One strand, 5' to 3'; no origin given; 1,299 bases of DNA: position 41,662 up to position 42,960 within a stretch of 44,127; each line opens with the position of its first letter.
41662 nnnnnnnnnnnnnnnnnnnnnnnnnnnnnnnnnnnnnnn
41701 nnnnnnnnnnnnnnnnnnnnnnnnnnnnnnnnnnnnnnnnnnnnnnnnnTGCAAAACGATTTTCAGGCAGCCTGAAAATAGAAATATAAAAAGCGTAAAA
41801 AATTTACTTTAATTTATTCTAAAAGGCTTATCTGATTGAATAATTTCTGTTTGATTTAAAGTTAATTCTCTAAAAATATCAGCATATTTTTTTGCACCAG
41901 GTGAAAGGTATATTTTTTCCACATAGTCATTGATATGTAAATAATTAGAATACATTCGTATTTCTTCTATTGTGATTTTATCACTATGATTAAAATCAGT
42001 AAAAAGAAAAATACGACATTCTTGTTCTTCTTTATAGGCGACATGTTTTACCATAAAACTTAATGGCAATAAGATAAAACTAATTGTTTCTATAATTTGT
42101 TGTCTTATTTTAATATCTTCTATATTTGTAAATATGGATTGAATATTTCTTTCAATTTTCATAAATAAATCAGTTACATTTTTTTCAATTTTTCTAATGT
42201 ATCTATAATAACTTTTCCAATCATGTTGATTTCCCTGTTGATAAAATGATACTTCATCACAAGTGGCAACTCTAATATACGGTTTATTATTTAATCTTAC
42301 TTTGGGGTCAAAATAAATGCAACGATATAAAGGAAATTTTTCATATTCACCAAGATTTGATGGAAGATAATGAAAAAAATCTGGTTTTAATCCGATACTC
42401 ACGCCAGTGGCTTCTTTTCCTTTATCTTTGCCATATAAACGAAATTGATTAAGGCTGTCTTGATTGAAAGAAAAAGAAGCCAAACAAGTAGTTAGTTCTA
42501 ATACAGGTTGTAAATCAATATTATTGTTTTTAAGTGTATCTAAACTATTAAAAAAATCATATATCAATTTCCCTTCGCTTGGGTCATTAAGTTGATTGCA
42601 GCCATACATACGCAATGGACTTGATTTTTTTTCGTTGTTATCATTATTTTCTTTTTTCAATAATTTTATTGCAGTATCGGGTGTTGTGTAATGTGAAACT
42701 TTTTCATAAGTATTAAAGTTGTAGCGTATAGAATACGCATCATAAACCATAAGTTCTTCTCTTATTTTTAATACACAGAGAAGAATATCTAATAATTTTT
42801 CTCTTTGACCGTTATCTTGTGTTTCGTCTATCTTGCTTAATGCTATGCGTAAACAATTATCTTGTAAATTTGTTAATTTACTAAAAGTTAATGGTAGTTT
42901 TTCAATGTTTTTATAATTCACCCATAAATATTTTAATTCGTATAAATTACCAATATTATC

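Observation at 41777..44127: AT-rich, uptake-sequence-free two-gene operon: a large LRR protein followed by an LRR-DUF2971-like protein. A candidate sensor-effector (defence-type) system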

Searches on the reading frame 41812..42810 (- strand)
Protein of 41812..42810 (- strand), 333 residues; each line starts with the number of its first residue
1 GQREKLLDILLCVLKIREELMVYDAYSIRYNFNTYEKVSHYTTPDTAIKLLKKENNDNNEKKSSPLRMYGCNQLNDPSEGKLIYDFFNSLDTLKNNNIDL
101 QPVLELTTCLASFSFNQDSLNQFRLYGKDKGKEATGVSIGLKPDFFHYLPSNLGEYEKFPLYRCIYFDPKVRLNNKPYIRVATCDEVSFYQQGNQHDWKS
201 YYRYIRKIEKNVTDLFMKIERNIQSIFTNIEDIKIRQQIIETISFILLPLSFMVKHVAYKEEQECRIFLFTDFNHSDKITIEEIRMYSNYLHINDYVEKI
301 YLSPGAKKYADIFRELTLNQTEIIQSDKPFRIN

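Call 44: search_solved_structures(query=A2, max_evalue=10, show_alignments=3)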
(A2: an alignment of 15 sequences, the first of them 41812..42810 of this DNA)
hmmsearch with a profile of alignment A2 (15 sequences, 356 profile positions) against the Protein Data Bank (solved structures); distinct sequences matched with E-value up to 10: 3.
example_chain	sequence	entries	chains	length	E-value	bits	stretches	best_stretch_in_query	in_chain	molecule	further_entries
9r1o_A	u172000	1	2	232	1.1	11.3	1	217-280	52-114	sc-apCC-6-DPH-NR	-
7jzk_C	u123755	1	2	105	1.2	11.3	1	145-203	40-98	LAIR1 ecotodomain from MGD21 antibody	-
8gji_A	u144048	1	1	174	9.6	8.3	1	215-275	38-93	GCG binder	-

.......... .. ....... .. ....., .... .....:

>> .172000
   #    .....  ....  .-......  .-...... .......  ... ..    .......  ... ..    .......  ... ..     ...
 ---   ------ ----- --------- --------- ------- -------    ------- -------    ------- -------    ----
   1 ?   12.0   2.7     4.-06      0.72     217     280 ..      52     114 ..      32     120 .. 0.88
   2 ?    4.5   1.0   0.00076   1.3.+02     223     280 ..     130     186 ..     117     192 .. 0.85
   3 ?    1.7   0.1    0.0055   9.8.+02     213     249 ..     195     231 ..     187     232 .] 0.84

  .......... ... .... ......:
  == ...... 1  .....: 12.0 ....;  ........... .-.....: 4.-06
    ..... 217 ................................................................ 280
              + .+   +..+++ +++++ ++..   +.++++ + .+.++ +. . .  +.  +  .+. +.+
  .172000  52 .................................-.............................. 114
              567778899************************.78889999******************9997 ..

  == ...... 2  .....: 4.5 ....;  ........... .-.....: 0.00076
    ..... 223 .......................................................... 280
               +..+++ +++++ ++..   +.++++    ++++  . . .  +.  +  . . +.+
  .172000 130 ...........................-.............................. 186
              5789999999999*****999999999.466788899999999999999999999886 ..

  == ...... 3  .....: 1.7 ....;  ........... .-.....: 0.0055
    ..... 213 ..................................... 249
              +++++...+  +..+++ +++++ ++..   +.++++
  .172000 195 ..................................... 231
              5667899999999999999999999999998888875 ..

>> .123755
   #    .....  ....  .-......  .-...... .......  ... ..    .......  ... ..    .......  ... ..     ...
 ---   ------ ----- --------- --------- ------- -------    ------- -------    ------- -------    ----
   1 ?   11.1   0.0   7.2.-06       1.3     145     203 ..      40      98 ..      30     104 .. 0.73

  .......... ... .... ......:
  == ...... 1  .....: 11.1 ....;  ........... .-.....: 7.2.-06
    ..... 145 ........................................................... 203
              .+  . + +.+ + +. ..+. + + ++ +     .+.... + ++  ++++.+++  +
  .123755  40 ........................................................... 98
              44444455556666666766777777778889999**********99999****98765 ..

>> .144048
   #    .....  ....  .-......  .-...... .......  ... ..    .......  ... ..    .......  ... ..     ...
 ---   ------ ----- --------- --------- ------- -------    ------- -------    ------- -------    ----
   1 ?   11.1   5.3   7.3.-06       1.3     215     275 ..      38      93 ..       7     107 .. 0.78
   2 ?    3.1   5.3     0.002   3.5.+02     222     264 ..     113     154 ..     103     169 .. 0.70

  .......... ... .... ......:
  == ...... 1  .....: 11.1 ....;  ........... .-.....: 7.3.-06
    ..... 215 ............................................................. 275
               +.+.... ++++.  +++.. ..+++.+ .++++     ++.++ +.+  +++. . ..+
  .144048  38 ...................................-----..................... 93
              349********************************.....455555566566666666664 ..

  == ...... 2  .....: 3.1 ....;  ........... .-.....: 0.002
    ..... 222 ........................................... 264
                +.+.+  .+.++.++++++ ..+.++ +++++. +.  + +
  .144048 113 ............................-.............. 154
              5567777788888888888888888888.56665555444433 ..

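Call 45: search_protein_families(library=pfam, alignment_id=A2, max_evalue=0.1)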
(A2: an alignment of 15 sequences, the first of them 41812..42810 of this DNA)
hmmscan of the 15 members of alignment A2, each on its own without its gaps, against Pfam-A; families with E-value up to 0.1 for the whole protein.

A. member 1, window:41812-42810:- (333 aa): 3 families
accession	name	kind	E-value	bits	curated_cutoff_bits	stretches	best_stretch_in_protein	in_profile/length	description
PF11185.13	DUF2971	-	0.00015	23.4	22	1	122-267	1-89/89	Protein of unknown function (DUF2971)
PF13405.12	EF-hand_6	-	0.01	16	25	0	266-286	4-24/30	EF-hand domain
PF13499.12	EF-hand_7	-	0.014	16.2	30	0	266-299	6-32/67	EF-hand domain pair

B. families by the number of members that match (of 15 scanned): 15 families
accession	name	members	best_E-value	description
PF11185.13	DUF2971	15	3.6e-06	Protein of unknown function (DUF2971)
PF12205.13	GIT1_C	2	0.002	G protein-coupled receptor kinase-interacting protein 1 C term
PF23203.1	KIF21A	1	0.0067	KIF21A-like domain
PF13405.12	EF-hand_6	1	0.01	EF-hand domain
PF17111.11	PigL_N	1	0.012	Pigment biosynthesis cluster protein PigL N-terminal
PF13499.12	EF-hand_7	1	0.014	EF-hand domain pair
PF13495.12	Phage_int_SAM_4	1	0.023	Phage integrase, N-terminal SAM-like domain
PF03461.20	TRCF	1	0.033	TRCF domain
PF12717.13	Cnd1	1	0.035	non-SMC mitotic condensation complex subunit 1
PF05597.16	Phasin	1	0.043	Poly(hydroxyalcanoate) granule associated protein (phasin)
PF19835.5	SegE_GIY-YIG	1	0.044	Putative endonuclease segE, GIY-YIG domain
PF08311.18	Mad3_BUB1_I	1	0.049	Mad3/BUB1 homology region 1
PF24611.2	Spectrin_Anc-1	1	0.068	Nuclear anchorage protein 1, spectrin-like repeat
PF24580.1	DUF7607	1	0.068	Domain of unknown function (DUF7607)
PF10167.14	BORCS8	1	0.096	BLOC-1-related complex sub-unit 8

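Call 47: search_dna_similar(query=window:41812-42810:-, collection=plasmids, mode=protein, max_evalue=0.01, max_rows=25)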
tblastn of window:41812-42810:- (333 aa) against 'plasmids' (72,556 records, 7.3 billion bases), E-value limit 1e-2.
No match.

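Call 48: search_dna_similar(query=window:41812-42810:-, collection=phages, mode=protein, max_evalue=0.01, max_rows=15)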
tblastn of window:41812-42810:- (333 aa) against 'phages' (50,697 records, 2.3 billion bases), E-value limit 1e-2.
No match.

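Call 49: predict_structure(alignment_id=A2)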
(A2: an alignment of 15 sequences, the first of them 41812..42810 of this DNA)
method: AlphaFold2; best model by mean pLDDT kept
length: 333 residues; sequences in the alignment: 15
mean_pLDDT: 81.3   pTM: 0.86
mean pLDDT of the five models: 81.3, 81.1, 79.4, 79.0, 77.4
residues with pLDDT >= 90: 110; 70-90: 153; 50-70: 60; < 50: 10
segments of 3 or more residues with pLDDT < 50: 152-154, 329-333
pLDDT, mean of each block of 10 residues (from residue 1): 94 95 69 72 89 62 74 65 89 88 73 82 69 79 83 63 91 89 84 71 91 96 91 91 91 87 84 62 76 89 90 92 74 35
secondary structure, 60 per line:
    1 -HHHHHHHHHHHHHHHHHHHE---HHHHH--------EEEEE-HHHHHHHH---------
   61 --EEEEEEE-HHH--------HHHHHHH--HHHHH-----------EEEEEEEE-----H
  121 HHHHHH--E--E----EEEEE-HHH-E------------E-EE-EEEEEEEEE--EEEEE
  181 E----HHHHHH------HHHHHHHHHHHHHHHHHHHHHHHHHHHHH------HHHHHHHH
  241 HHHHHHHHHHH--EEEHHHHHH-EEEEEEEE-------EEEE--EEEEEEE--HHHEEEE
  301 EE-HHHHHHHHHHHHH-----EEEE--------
elements in order: H2-20 H25-29 E38-42 H44-51 E63-69 H82-88 H91-95 E107-114 H120-126 E137-141 E165-173 E176-181 H186-191 H198-226 H233-251 E254-256 H257-262 E264-271 E279-282 E285-291 E297-302 H304-316 E322-325

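Call 51: fold_search(model_id=the predicted structure, library=pdb)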
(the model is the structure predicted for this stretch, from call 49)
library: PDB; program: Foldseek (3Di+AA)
matches with E <= 10: 35; with E <= 0.001: 0
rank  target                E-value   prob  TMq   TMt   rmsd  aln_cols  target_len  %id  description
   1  8htf_A                1.6e-01  0.10  0.16  0.22  19.6       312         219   11  Crystal structure of an effector in complex with ubiquitin (released 2023-11-22)
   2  7omu_AAA              2.4e-01  0.33  0.26  0.23  14.8       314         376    8  Thermosipho africanus DarTG in complex with ADP-ribose (released 2021-06-23)
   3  7omv                  2.9e-01  0.28  0.27  0.40  13.6       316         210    9  Thermus sp. 2.9 DarT (released 2021-06-23)
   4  7omw                  4.8e-01  0.28  0.29  0.45  13.0       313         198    8  Thermus sp. 2.9 DarT in complex with NAD+ (released 2021-06-23)
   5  7omy_AAA              6.1e-01  0.16  0.26  0.38  14.9       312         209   10  Thermus sp. 2.9 DarT in complex with carba-NAD+ and ssDNA (released 2021-06-23)
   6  8htc_A                6.1e-01  0.04  0.14  0.19  19.4       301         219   12  Crystal structure of a SeMet-labeled effector from Chromobacterium violaceum in complex with Ubiquitin (released 2023-11-22)
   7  8htd_A                7.7e-01  0.07  0.18  0.25  20.1       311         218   11  Crystal structure of an effector from Chromobacterium violaceum in complex with ubiquitin (released 2023-11-22)
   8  7yk3_A                9.2e-01  0.14  0.27  0.37  13.9       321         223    6  Crystal structure of DarTG toxin-antitoxin complex from Mycobacterium tuberculosis (released 2023-05-31)
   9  7yw4                  1.1e+00  0.15  0.10  0.24   5.3        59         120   10  Crystal structure of tRNA 2'-phosphotransferase from Saccharomyces cerevisiae (released 2023-07-26)
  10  7omx                  1.5e+00  0.13  0.28  0.42  14.7       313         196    9  Thermus sp. 2.9 DarT in complex with carba-NAD+ (released 2021-06-23)
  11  4y3k_B                1.6e+00  0.01  0.09  0.08  19.5       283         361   11  Structure of Vaspin mutant E379S (released 2015-08-12)
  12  9m86_A                2.5e+00  0.01  0.07  0.14  17.4       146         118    9  Crystal structure of SpMETTL16 kinase associated 1 domain in complex with U6 snRNA internal stem loop (released 2025-08-06)
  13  7arh_C                2.8e+00  0.01  0.14  0.12  24.1       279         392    9  LolCDE in complex with lipoprotein (released 2021-04-07)
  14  4if8_B                2.8e+00  0.01  0.09  0.09  19.3       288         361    9  Structure Of Vaspin (released 2013-02-13)
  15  7yk3_C                3.7e+00  0.07  0.27  0.37  14.7       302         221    6  Crystal structure of DarTG toxin-antitoxin complex from Mycobacterium tuberculosis (released 2023-05-31)
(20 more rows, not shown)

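Call 57: find_related_loci(query=A2, collection=genome_contigs, flank=6000)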
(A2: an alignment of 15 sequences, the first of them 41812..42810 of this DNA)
Query A2 (333 aa) in genome_contigs; peptide patterns used: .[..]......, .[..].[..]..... (x = any residue, [..] = any of these).
306 stretches matched a pattern; 223 encode a relative of the query (tblastn E <= 1e-3); the best 80 are kept; 80 distinct loci.
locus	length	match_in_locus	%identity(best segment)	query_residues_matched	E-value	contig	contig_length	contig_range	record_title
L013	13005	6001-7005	51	5-331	1e-98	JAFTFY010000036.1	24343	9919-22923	MAG: Neisseriaceae bacterium isolate RGIG3783 Roe_deer_Abomasum-5__c2116, whole genome shotgun sequence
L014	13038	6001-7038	43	2-331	4e-82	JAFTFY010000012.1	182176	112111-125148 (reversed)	MAG: Neisseriaceae bacterium isolate RGIG3783 Roe_deer_Abomasum-5__c646, whole genome shotgun sequence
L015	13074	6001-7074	45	2-331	1e-81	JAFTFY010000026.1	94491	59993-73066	MAG: Neisseriaceae bacterium isolate RGIG3783 Roe_deer_Abomasum-5__c1349, whole genome shotgun sequence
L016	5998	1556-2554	45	6-331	5e-82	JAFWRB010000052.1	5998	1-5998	MAG: Neisseriaceae bacterium isolate RGIG5993 Sheep_Omasum-2__c220371, whole genome shotgun sequence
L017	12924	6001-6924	48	39-331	5e-81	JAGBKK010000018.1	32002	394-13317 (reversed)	MAG: Neisseriaceae bacterium isolate RGIG9199 Water_deer_Reticulum.Co__c190432, whole genome shotgun sequence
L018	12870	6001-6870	41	35-331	7e-56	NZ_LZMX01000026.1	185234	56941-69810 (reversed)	Haemophilus parainfluenzae strain CCUG 62654 contig_4, whole genome shotgun sequence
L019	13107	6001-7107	36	6-331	4e-54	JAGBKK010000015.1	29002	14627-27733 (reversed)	MAG: Neisseriaceae bacterium isolate RGIG9199 Water_deer_Reticulum.Co__c140468, whole genome shotgun sequence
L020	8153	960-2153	34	6-331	2e-53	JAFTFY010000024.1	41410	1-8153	MAG: Neisseriaceae bacterium isolate RGIG3783 Roe_deer_Abomasum-5__c1321, whole genome shotgun sequence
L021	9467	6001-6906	37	10-331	2e-52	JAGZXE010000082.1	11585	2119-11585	MAG: Haemophilus parainfluenzae isolate L2_013_037G1_dasL2_013_037G1_metabat.metabat.14 L2_013_037G1_scaffold_1230, whol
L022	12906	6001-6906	37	10-331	2e-52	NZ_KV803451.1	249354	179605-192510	Haemophilus sp. HMSC066D03 Scaffold215, whole genome shotgun sequence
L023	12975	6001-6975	35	13-331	3e-50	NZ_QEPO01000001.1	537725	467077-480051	Haemophilus parainfluenzae strain C2004000280 C2004000280_S1_ctg_1301, whole genome shotgun sequence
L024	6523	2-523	51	161-331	3e-49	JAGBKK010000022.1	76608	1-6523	MAG: Neisseriaceae bacterium isolate RGIG9199 Water_deer_Reticulum.Co__c203639, whole genome shotgun sequence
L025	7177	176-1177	35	37-331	1e-48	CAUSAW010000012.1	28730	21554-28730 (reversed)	MAG TPA_asm: uncultured Kingella sp. isolate ERR9969250_bin.25_MetaWRAP_v1.3_MAG genome assembly, contig: ERZ21616172.48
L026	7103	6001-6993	35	33-331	2e-48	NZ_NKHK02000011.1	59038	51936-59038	Moraxella sp. VT-16-12 NODE_11_length_59038_cov_569.171028, whole genome shotgun sequence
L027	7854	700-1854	35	6-331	3e-48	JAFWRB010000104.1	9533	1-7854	MAG: Neisseriaceae bacterium isolate RGIG5993 Sheep_Omasum-2__c418659, whole genome shotgun sequence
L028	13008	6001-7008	33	6-331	5e-46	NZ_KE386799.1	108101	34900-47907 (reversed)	Conchiformibius kuhniae DSM 17694 G392DRAFT_scaffold00005.5, whole genome shotgun sequence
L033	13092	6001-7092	32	4-331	2e-43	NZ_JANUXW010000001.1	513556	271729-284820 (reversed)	Neisseria montereyensis strain CSL10203-ORH2 NODE_1_length_513556_cov_456.692218, whole genome shotgun sequence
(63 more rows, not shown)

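Call 61: search_protein_families(library=pfam, alignment_id=A3, max_evalue=0.00001)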
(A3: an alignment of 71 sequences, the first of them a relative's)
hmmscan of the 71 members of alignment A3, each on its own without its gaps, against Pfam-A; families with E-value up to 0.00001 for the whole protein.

A. member 1, L013:3625-5040:+ (472 aa): 3 families
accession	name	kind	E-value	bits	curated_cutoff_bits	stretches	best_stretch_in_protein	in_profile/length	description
PF14821.11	Thr_synth_N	-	3.2e-29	101.3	25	1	3-80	1-79/79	Threonine synthase N terminus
PF00291.31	PALP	-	1.2e-15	58.1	35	1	105-333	29-237/295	Pyridoxal-phosphate dependent enzyme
PF24857.1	THR4_C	-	5.8e-07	30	27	1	396-464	3-81/85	Threonine synthase, C-terminal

B. families by the number of members that match (of 71 scanned): 109 families (the first 25 are shown)
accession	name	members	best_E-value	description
PF01653.23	DNA_ligase_aden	22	6.4e-94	NAD-dependent DNA ligase adenylation domain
PF03120.22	DNA_ligase_OB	22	1.9e-34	NAD-dependent DNA ligase OB-fold domain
PF12826.13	HHH_2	22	4.8e-23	Helix-hairpin-helix motif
PF14520.12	HHH_5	22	4.2e-15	Helix-hairpin-helix domain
PF00533.33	BRCT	22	2.7e-13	BRCA1 C Terminus (BRCT) domain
PF03119.21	DNA_ligase_ZBD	22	1.8e-10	NAD-dependent DNA ligase C4 zinc finger domain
PF12738.14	PTCB-BRCT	22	8.5e-08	twin BRCT domain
PF22745.1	Nlig-Ia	20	1.2e-09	DNA ligase-like, N-terminal NAD+-binding domain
PF11898.13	DUF3418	4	1.5e-234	Domain of unknown function (DUF3418)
PF04997.17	RNA_pol_Rpb1_1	4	2.3e-86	RNA polymerase Rpb1, domain 1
PF04998.22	RNA_pol_Rpb1_5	4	1.2e-78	RNA polymerase Rpb1, domain 5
PF00623.25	RNA_pol_Rpb1_2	4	1.8e-39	RNA polymerase Rpb1, domain 2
PF04983.23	RNA_pol_Rpb1_3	4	1.3e-32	RNA polymerase Rpb1, domain 3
PF05000.22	RNA_pol_Rpb1_4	4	2.7e-22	RNA polymerase Rpb1, domain 4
PF07717.22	OB_NTP_bind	4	4.8e-18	Oligonucleotide/oligosaccharide-binding (OB)-fold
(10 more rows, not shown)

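Call 64: search_protein_families(library=pfam, alignment_id=A4, max_evalue=0.0001)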
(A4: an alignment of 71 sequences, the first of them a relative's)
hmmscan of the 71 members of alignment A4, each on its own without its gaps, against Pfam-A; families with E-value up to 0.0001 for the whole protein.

A. member 1, L013:5164-6000:+ (279 aa): 6 families
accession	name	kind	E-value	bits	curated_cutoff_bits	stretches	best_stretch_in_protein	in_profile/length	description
PF23598.1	LRR_14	-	3.2e-25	89.1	40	3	172-242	58-124/353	Leucine-rich repeat region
PF25019.1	LRR_R13L1-DRL21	-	3.2e-12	46.9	27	0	56-98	84-127/127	R13L1/DRL21 LRRs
PF25013.1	LRR_Zer-1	-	1.1e-09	39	27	1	157-271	5-115/137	Zer-1-like, Leucine-rich repeats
PF12799.13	LRR_4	-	1.6e-09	38.1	27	0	89-129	2-40/44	Leucine Rich repeats (2 copies)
PF23286.1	LRR_13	-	7.8e-09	36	30.1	0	65-139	4-77/210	Disease resistance protein RPS4B-like, leucine-rich repeats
PF00560.39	LRR_1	-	1.4e-05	24.7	20.6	0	185-207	1-23/23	Leucine Rich Repeat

B. families by the number of members that match (of 71 scanned): 98 families (the first 25 are shown)
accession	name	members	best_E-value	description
PF07719.23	TPR_2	49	4.3e-209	Tetratricopeptide repeat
PF00515.34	TPR_1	48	3.2e-266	Tetratricopeptide repeat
PF13174.12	TPR_6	48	2.5e-43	Tetratricopeptide repeat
PF13424.12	TPR_12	46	2.3e-127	Tetratricopeptide repeat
PF13181.12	TPR_8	45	1.2e-189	Tetratricopeptide repeat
PF13432.12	TPR_16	45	4.3e-111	Tetratricopeptide repeat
PF14559.12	TPR_19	38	2.9e-44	Tetratricopeptide repeat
PF13428.12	TPR_14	37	6.4e-55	Tetratricopeptide repeat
PF13431.12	TPR_17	30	2.9e-181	Tetratricopeptide repeat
PF13176.12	TPR_7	29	4.5e-52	Tetratricopeptide repeat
PF13374.12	TPR_10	29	3.1e-38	Tetratricopeptide repeat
PF13414.12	TPR_11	27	3.6e-263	TPR repeat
PF12895.13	ANAPC3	19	3e-36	Anaphase-promoting complex, cyclosome, subunit 3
PF24575.1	TPR_Slam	19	6.5e-24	Surface lipoprotein assembly modifier, N-terminal TPR repeats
PF13371.12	TPR_9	16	1.4e-74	Tetratricopeptide repeat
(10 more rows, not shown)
